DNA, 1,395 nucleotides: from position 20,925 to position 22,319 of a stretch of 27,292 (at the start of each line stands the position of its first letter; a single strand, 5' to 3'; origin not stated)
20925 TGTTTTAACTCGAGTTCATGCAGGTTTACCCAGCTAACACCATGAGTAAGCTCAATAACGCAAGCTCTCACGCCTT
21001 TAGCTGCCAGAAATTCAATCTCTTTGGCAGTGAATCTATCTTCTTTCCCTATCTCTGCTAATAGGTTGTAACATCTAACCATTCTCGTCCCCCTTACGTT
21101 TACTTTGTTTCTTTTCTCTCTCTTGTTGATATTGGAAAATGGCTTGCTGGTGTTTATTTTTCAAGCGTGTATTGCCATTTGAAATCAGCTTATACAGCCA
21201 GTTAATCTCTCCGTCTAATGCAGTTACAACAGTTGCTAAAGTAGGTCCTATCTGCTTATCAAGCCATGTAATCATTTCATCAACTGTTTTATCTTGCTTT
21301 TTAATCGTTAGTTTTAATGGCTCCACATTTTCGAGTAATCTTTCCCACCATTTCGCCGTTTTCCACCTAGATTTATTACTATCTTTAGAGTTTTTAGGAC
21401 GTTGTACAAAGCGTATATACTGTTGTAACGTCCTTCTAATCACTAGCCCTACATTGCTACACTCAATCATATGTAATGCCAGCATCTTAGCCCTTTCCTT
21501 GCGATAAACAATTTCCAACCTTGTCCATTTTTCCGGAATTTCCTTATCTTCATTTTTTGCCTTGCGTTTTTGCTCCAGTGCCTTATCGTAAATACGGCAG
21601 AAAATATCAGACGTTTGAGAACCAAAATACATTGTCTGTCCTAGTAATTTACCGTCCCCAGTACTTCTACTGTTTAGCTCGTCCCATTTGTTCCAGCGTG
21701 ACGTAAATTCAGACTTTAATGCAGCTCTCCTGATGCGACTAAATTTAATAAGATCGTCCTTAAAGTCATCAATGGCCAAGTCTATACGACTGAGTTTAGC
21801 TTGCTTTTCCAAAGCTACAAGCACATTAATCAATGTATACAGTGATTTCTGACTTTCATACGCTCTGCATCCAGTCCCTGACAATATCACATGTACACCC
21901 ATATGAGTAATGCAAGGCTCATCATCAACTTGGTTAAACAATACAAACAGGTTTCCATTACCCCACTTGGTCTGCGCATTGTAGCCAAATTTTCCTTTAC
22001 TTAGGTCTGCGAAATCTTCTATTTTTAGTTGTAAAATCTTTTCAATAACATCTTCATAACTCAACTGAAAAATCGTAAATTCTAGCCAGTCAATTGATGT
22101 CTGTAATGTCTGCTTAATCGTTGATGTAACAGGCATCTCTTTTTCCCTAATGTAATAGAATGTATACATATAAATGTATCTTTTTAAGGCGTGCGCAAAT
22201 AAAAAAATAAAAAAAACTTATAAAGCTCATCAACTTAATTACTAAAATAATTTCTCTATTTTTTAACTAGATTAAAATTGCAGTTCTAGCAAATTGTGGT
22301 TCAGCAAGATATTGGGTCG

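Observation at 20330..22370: Rep_trans-family gene coupled to a GH25-LysM muramidase, with its upstream IR-containing region present in three copies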

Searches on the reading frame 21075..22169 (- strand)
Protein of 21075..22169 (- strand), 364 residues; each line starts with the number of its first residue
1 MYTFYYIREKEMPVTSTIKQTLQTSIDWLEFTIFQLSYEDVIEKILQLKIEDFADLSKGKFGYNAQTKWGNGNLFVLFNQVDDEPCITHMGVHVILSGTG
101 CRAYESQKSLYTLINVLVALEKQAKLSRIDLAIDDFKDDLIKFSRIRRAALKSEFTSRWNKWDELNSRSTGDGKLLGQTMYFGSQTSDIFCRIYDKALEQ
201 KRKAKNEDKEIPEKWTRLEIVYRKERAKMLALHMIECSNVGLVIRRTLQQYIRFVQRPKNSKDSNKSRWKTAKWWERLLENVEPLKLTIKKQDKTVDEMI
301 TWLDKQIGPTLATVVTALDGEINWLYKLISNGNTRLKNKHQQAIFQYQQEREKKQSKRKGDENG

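Call 6: search_protein_families(library=pfam, proteins=[window:21075-22169:-], max_evalue=0.01)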
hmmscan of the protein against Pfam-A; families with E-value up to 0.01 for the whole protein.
window:21075-22169:- (364 aa): 2 families
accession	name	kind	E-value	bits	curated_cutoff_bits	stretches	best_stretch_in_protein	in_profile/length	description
PF02486.25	Rep_trans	-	3.2e-43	148.1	29.6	1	125-319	2-190/201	Replication initiation factor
PF18106.7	Rol_Rep_N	-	3.5e-11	43.6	23.7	1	24-106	2-76/91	Rolling Circle replication initiation protein N-terminal domain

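Call 12: search_protein_families(library=ncbifam, proteins=[window:21075-22136:-], max_evalue=0.01)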
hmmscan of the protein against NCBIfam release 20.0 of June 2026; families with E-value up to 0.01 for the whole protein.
window:21075-22136:- (353 aa): 1 family
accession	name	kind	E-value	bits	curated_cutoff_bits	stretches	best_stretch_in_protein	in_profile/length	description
NF041493.1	MobT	equivalog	2.2e-33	115.6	600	1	11-341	57-380/383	MobT family relaxase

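Call 13: search_solved_structures(query=window:21075-22136:-, max_evalue=1, show_alignments=3)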
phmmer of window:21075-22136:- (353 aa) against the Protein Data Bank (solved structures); distinct sequences matched with E-value up to 1: 6.
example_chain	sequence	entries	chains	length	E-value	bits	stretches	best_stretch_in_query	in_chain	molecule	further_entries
4cij_A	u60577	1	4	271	8.6e-31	110.6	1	12-277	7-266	GST REP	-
8vu4_B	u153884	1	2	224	0.21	14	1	34-72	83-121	S1CE4 VARIANT OF FAB-EPR-1 heavy chain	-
8vuc_A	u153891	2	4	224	0.21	14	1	34-72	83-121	S1CE2 VARIANT OF FAB-EPR-1 heavy chain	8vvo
8vtp_A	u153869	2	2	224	0.27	13.6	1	34-72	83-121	S1CE VARIANT OF FAB-EPR-1 heavy chain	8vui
8vtr_A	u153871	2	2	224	0.27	13.6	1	34-72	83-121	S1CE3 VARIANT OF FAB-EPR-1 heavy chain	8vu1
8vua_A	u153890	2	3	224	0.27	13.6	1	34-72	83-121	S1CE1 VARIANT OF FAB-EPR-1 heavy chain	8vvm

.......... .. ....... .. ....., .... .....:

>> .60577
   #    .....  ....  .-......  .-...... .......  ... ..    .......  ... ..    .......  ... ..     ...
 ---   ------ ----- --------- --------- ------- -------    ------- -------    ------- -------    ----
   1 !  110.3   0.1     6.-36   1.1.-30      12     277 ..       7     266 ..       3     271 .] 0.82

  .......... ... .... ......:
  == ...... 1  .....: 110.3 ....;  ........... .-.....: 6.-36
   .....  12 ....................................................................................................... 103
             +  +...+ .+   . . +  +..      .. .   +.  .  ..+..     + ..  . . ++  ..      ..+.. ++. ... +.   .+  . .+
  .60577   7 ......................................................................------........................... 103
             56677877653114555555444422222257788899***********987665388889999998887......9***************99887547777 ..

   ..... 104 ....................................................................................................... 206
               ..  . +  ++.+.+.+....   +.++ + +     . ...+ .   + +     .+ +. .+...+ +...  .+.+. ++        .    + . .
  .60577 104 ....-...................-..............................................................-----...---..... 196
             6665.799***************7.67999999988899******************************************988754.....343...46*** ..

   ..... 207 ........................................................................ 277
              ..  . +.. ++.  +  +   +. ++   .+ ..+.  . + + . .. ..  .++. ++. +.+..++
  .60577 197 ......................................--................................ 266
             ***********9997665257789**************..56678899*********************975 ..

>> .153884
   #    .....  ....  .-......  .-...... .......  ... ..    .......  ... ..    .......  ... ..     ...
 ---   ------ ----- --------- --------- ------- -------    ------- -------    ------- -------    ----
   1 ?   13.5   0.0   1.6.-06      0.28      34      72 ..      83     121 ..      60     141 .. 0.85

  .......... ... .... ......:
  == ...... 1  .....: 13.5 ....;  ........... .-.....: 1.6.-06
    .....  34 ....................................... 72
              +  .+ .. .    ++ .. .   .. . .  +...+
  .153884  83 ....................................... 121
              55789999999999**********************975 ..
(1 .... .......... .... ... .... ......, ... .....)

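Call 14: find_homologous_proteins(query=window:21075-22136:-)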
Query window:21075-22136:- (353 aa): 298 proteins with E <= 0.001 among 1958 candidates; the best 120 are listed.
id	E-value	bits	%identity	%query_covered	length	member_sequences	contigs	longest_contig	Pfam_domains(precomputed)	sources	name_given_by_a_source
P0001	2.2e-225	765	96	100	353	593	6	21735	PF02486.26,PF18106.8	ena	-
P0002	2.0e-139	483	96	64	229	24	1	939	PF02486.26,PF18106.8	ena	-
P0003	5.0e-128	445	57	95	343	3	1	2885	PF02486.26,PF18106.8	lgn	-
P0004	4.2e-125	436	56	95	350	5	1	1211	PF02486.26,PF18106.8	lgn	-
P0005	1.3e-124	434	57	95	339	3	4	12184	PF02486.26,PF18106.8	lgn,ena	-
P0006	1.7e-124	434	56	96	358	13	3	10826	PF02486.26,PF18106.8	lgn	-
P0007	5.3e-120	419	56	94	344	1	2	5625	PF02486.26,PF18106.8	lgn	-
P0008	1.8e-118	414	96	55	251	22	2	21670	PF02486.26,PF18106.8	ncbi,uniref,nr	ncbi:replication initiation factor domain-containing protein [Ligilactobacillus salivarius]|uniref:R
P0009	1.9e-117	410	55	92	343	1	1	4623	PF02486.26,PF18106.8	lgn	-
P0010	2.5e-116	407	56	92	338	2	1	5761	PF02486.26,PF18106.8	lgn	-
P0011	4.0e-116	406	53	95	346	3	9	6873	PF02486.26,PF18106.8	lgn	-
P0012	1.4e-115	404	55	92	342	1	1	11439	PF02486.26,PF18106.8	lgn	-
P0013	5.4e-115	402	54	92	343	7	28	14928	PF02486.26,PF18106.8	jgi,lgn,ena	-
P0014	4.9e-114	399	52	93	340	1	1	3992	PF02486.26,PF18106.8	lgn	-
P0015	1.0e-110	388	53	93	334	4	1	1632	PF02486.26,PF18106.8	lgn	-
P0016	5.3e-110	386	51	95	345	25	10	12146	PF02486.26,PF18106.8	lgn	-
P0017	6.8e-110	386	51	95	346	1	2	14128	PF02486.26,PF18106.8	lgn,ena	-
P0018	1.6e-109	384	51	94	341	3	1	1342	PF02486.26,PF18106.8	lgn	-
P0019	4.0e-109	383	52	92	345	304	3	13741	PF02486.26,PF18106.8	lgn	-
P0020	4.5e-109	383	50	95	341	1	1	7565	PF02486.26,PF18106.8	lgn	-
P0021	5.9e-109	382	52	93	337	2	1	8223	PF02486.26,PF18106.8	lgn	-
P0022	7.2e-109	382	55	94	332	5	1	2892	PF02486.26,PF18106.8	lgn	-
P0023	7.5e-109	382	51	93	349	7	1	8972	PF02486.26,PF18106.8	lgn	-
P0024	1.3e-108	381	52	93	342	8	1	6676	PF02486.26,PF18106.8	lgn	-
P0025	1.6e-108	381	50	94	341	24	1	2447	PF02486.26,PF18106.8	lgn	-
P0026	1.7e-108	381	51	93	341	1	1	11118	PF02486.26,PF18106.8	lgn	-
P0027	1.1e-107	378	51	93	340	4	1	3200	PF02486.26,PF18106.8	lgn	-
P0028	1.5e-107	378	50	95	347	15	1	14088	PF02486.26,PF18106.8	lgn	-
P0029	2.0e-107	377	50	93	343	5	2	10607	PF02486.26,PF18106.8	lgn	-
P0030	9.7e-107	375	47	95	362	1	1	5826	PF02486.26,PF18106.8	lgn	-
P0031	1.4e-106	375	52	93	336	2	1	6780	PF02486.26,PF18106.8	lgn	-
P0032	2.5e-106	374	50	93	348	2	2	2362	PF02486.26,PF18106.8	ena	-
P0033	5.3e-106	373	51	93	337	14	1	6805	PF02486.26,PF18106.8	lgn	-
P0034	5.7e-106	373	52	94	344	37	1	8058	PF02486.26,PF18106.8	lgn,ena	-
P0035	6.4e-106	372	50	94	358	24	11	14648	PF02486.26,PF18106.8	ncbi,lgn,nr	ncbi:replication initiation factor domain-containing protein (plasmid) [Xanthomonas oryzae pv. oryza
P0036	7.7e-106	372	50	93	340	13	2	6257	PF02486.26,PF18106.8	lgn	-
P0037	9.5e-106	372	49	95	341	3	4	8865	PF02486.26,PF18106.8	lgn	-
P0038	1.9e-105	371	49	95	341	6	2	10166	PF02486.26,PF18106.8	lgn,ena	-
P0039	4.4e-105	370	49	95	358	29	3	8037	PF02486.26,PF18106.8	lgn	-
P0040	5.8e-105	369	50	94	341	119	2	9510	PF02486.26,PF18106.8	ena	-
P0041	9.4e-105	369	50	96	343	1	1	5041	PF02486.26,PF18106.8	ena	-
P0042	1.2e-104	368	51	93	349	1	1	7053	PF02486.26,PF18106.8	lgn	-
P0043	1.8e-104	368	50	92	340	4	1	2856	PF02486.26,PF18106.8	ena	-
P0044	2.3e-104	367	52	93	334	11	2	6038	PF02486.26,PF18106.8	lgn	-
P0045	4.0e-104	367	50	93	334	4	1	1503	PF02486.26,PF18106.8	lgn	-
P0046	5.3e-104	366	49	94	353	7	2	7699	PF02486.26,PF18106.8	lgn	-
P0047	5.7e-104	366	51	95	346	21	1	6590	PF02486.26,PF18106.8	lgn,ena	-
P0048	6.5e-104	366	49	93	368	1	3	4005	PF02486.26,PF18106.8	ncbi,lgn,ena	-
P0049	7.7e-104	366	49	94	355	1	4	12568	PF02486.26,PF18106.8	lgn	-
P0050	1.0e-103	365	50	96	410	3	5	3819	PF02486.26,PF18106.8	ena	-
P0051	1.2e-103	365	51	93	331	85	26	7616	PF02486.26,PF18106.8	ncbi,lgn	-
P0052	1.2e-103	365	51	93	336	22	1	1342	PF02486.26,PF18106.8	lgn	-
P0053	1.3e-103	365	50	94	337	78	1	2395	PF02486.26,PF18106.8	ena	-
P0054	4.9e-103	363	51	94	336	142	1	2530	PF02486.26,PF18106.8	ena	-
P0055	6.5e-103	363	50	95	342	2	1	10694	PF02486.26,PF18106.8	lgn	-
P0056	1.4e-102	362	51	93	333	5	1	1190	PF02486.26,PF18106.8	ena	-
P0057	1.6e-102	361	49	93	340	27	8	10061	PF02486.26,PF18106.8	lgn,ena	-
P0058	3.5e-102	360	47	97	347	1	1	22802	PF02486.26,PF18106.8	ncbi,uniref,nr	ncbi:replication initiation factor domain-containing protein [Lactobacillus sp. Sy-1]|uniref:replica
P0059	3.6e-102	360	52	93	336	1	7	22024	PF02486.26,PF18106.8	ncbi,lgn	-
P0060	8.1e-102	359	50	93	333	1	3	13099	PF02486.26,PF18106.8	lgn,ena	-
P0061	9.4e-102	359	51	94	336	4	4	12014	PF02486.26,PF18106.8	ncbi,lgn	-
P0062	1.0e-101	359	49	94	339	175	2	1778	PF02486.26,PF18106.8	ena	-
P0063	1.3e-101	358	49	94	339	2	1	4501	PF02486.26,PF18106.8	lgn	-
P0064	1.9e-101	358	49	93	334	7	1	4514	PF02486.26,PF18106.8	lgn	-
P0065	2.0e-101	358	51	93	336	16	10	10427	PF02486.26,PF18106.8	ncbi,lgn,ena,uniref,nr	ncbi:replication initiation factor domain-containing protein [Lactobacillus crispatus]|uniref:replic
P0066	2.7e-101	357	50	93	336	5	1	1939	PF02486.26,PF18106.8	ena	-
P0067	3.1e-101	357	51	92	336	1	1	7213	PF02486.26,PF18106.8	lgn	-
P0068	3.4e-101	357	49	94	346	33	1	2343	PF02486.26,PF18106.8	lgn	-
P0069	4.2e-101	357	50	94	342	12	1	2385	PF02486.26,PF18106.8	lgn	-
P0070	4.4e-101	357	51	93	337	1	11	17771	PF02486.26,PF18106.8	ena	-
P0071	1.3e-100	355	49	93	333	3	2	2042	PF02486.26,PF18106.8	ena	-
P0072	1.4e-100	355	48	94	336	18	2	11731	PF02486.26,PF18106.8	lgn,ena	-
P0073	1.5e-100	355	49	92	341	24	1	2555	PF02486.26,PF18106.8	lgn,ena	-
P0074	2.2e-100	354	49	93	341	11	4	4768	PF02486.26,PF18106.8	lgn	-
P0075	2.9e-100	354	49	97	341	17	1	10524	PF02486.26,PF18106.8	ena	-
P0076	3.3e-100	354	50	93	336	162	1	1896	PF02486.26,PF18106.8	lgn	-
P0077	4.0e-100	353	51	92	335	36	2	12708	PF02486.26,PF18106.8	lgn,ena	-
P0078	4.4e-100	353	50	93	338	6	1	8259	PF02486.26,PF18106.8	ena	-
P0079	5.5e-100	353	48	93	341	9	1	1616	PF02486.26,PF18106.8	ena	-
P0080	2.2e-99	351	48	94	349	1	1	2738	PF02486.26,PF18106.8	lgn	-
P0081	2.8e-99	351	49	92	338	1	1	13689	PF02486.26,PF18106.8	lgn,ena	-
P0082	8.4e-99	349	49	92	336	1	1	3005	PF02486.26,PF18106.8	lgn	-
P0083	2.7e-98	347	49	93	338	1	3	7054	PF02486.26,PF18106.8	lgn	-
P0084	9.0e-98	346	49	92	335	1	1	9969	PF02486.26,PF18106.8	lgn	-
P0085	9.5e-98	346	49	93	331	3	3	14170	PF02486.26,PF18106.8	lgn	-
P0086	1.1e-97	345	50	93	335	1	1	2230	PF02486.26,PF18106.8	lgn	-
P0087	1.4e-97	345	47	93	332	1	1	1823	PF02486.26,PF18106.8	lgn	-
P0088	2.1e-97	344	49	92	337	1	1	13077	PF02486.26,PF18106.8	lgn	-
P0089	5.0e-97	343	47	93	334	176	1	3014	PF02486.26,PF18106.8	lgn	-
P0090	5.1e-97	343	45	95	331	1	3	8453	PF02486.26,PF18106.8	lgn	-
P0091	9.8e-97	342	46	95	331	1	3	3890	PF02486.26,PF18106.8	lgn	-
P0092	2.5e-96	341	47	94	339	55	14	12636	PF02486.26,PF18106.8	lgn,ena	-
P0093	3.7e-96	340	47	93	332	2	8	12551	PF02486.26,PF18106.8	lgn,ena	-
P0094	1.4e-95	338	49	93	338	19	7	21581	PF02486.26,PF18106.8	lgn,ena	-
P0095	2.4e-95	338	48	92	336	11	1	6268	PF02486.26,PF18106.8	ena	-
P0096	4.5e-95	337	46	93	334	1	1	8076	PF02486.26,PF18106.8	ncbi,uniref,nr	ncbi:replication initiation factor domain-containing protein [Lactobacillus sp. ESL0791]|uniref:repl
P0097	1.0e-94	336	49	93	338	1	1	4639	PF02486.26,PF18106.8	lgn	-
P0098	1.6e-94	335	48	92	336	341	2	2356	PF02486.26,PF18106.8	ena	-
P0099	1.7e-94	335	46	93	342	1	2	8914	PF02486.26,PF18106.8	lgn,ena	-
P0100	1.7e-94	335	47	96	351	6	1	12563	PF02486.26,PF18106.8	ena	-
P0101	2.9e-94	334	46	93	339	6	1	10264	PF02486.26,PF18106.8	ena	-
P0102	8.1e-94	333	44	97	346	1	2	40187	PF02486.26,PF18106.8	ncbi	ncbi:replication initiation factor domain-containing protein [Lactobacillaceae bacterium Melli_B4]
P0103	7.1e-93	330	47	92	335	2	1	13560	PF02486.26,PF18106.8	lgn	-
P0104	1.1e-92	329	45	93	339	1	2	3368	PF02486.26,PF18106.8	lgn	-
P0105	1.1e-92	329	48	92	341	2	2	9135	PF02486.26,PF18106.8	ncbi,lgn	-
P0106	1.9e-92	328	46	92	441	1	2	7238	PF02486.26,PF18106.8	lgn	-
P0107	2.8e-92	328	46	93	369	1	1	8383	PF02486.26,PF18106.8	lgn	-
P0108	3.5e-92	327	46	93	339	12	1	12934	PF02486.26,PF18106.8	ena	-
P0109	4.2e-92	327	45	93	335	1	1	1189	PF02486.26,PF18106.8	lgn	-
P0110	8.0e-92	326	46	95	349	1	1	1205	PF02486.26,PF18106.8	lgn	-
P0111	8.9e-92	326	46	92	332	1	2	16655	PF02486.26,PF18106.8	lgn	-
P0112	1.9e-91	325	57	74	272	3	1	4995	PF02486.26,PF18106.8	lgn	-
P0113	2.7e-91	324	47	93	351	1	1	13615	PF02486.26,PF18106.8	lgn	-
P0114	3.8e-91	324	42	97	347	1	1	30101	PF02486.26,PF18106.8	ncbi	ncbi:replication initiation factor domain-containing protein [Lactobacillaceae bacterium Scapto_B20]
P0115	4.5e-91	324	46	95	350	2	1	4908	PF02486.26,PF18106.8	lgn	-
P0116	1.3e-90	322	45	94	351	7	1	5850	PF02486.26,PF18106.8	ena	-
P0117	2.1e-90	321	47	95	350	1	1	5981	PF02486.26,PF18106.8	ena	-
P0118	8.6e-90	319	46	93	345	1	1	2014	PF02486.26,PF18106.8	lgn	-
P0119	1.1e-89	319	45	93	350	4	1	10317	PF02486.26,PF18106.8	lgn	-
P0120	6.3e-89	317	47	93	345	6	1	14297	PF02486.26,PF18106.8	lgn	-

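Call 15: find_encoding_contigs(protein=P0013, flank=8000, max_places=5)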
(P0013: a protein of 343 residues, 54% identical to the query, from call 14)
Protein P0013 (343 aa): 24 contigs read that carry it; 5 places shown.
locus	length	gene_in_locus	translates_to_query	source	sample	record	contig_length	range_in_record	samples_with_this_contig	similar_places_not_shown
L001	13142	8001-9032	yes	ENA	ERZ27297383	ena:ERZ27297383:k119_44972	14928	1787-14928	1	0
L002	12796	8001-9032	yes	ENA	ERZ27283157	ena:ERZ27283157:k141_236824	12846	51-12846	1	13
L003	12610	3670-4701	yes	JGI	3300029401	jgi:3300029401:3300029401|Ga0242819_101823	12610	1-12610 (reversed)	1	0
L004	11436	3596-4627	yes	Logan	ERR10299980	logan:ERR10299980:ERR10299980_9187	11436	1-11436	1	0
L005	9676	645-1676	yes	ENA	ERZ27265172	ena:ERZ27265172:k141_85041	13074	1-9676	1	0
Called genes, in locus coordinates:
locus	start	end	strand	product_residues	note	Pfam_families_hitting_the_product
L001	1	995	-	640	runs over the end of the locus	-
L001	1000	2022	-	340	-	PF08240:ADH_N, PF00107:ADH_zinc_N, PF13602:ADH_zinc_N_2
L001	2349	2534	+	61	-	PF01638:HxlR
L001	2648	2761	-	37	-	-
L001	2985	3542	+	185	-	-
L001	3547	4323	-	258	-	PF01051:Rep3_N, PF21205:Rep3_C (weak)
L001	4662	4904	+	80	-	PF02604:PhdYeFM_antitox (weak)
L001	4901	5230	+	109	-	PF05016:ParE_toxin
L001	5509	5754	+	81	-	-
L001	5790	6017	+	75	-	PF11148:DUF2922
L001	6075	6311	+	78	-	-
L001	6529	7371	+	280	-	PF02899:Phage_int_SAM_1, PF13495:Phage_int_SAM_4 (faint), PF00589:Phage_integrase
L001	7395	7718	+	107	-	PF00436:SSB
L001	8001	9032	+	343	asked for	PF18106:Rol_Rep_N, PF02486:Rep_trans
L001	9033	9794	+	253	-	PF01183:Glyco_hydro_25 (weak), PF01476:LysM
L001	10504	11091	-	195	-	PF00589:Phage_integrase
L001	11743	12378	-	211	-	PF20730:YetF_N, PF04239:DUF421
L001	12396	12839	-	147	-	PF11694:DUF3290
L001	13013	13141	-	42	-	?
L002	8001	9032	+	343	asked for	PF18106:Rol_Rep_N, PF02486:Rep_trans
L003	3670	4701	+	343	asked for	PF18106:Rol_Rep_N, PF02486:Rep_trans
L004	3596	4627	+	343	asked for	PF18106:Rol_Rep_N, PF02486:Rep_trans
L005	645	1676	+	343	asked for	PF18106:Rol_Rep_N, PF02486:Rep_trans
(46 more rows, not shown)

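Call 16: find_encoding_contigs(protein=P0005, flank=8000, max_places=3)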
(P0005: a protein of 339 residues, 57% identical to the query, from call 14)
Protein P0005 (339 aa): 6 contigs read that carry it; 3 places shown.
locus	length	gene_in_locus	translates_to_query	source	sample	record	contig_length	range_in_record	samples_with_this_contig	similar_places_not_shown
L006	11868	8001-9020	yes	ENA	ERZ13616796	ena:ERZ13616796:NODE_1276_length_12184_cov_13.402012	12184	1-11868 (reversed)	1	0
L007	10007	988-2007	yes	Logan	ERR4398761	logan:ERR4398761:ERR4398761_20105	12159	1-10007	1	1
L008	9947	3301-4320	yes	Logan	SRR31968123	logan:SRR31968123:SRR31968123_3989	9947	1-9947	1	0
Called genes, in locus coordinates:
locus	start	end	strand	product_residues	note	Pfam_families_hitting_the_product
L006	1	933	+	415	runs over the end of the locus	?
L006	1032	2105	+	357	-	PF00145:DNA_methylase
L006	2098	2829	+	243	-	PF01555:N6_N4_Mtase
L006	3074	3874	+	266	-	-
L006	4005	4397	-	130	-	-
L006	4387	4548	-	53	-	-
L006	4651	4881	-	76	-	-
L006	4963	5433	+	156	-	-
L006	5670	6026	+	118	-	-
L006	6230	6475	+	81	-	-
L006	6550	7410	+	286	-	PF02899:Phage_int_SAM_1, PF13102:Phage_int_SAM_5, PF13495:Phage_int_SAM_4 (weak), PF00589:Phage_integrase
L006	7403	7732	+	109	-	PF00436:SSB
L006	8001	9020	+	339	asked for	PF18106:Rol_Rep_N, PF02486:Rep_trans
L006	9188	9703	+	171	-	PF03992:ABM (faint)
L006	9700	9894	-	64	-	-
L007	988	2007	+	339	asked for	PF18106:Rol_Rep_N, PF02486:Rep_trans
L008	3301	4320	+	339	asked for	PF18106:Rol_Rep_N, PF02486:Rep_trans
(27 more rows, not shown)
